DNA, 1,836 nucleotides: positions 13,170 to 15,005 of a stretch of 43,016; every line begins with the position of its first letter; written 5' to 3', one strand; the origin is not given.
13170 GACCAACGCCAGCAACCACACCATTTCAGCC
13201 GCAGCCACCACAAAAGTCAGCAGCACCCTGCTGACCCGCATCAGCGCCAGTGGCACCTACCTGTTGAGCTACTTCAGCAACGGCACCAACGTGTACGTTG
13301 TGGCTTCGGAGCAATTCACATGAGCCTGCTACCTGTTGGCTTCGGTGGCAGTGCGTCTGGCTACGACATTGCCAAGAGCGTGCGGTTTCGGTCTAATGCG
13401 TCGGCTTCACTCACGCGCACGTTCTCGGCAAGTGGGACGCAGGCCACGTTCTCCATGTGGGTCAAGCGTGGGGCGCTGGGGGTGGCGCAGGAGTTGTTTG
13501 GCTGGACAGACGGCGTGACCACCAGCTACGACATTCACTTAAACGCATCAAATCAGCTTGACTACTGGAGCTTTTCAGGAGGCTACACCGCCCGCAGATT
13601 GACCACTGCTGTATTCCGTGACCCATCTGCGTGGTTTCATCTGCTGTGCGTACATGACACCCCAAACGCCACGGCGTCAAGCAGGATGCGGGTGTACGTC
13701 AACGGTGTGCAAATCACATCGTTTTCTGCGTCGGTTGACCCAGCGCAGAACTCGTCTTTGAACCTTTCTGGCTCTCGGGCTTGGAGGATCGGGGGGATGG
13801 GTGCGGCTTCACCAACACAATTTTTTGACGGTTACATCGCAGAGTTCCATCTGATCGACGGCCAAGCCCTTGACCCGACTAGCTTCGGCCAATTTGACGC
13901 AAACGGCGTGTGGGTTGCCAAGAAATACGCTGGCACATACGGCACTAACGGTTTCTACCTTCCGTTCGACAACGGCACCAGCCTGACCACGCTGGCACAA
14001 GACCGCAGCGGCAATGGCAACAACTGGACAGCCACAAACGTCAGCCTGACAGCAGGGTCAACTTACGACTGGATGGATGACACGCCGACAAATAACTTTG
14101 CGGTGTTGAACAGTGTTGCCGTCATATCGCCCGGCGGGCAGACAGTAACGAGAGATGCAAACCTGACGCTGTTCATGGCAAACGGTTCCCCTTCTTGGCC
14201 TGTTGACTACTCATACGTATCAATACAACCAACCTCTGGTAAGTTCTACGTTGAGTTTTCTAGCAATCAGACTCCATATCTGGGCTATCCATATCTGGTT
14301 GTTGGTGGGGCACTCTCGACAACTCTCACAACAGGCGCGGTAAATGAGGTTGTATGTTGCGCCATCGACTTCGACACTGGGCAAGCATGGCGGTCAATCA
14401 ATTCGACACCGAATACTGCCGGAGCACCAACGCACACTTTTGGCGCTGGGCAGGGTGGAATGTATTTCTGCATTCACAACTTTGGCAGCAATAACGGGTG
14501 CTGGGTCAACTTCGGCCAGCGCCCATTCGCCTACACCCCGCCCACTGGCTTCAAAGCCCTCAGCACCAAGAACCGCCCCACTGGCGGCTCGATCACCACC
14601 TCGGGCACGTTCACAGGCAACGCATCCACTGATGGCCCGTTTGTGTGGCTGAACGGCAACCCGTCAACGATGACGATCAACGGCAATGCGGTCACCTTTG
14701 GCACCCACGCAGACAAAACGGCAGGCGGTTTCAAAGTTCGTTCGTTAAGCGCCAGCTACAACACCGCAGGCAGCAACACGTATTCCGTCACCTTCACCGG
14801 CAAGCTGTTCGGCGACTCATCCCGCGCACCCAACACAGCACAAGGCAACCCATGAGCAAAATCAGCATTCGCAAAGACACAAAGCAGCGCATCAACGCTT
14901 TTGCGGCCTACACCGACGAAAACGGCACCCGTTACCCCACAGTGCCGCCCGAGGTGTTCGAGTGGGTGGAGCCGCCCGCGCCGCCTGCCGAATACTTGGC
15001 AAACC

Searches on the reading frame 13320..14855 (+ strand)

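Call 77: search_protein_families(library=phrogs, proteins=[window:13320-14855:+], max_evalue=0.001)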
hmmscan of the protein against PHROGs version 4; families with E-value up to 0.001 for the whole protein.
window:13320-14855:+ (511 aa): 2 families
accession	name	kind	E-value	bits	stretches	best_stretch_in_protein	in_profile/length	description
phrog_19943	-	head and packaging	1.4e-61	209.5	3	92-314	536-747/1227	virion structural protein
phrog_27411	-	unknown function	5.6e-50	171.7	1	27-377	3-349/439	-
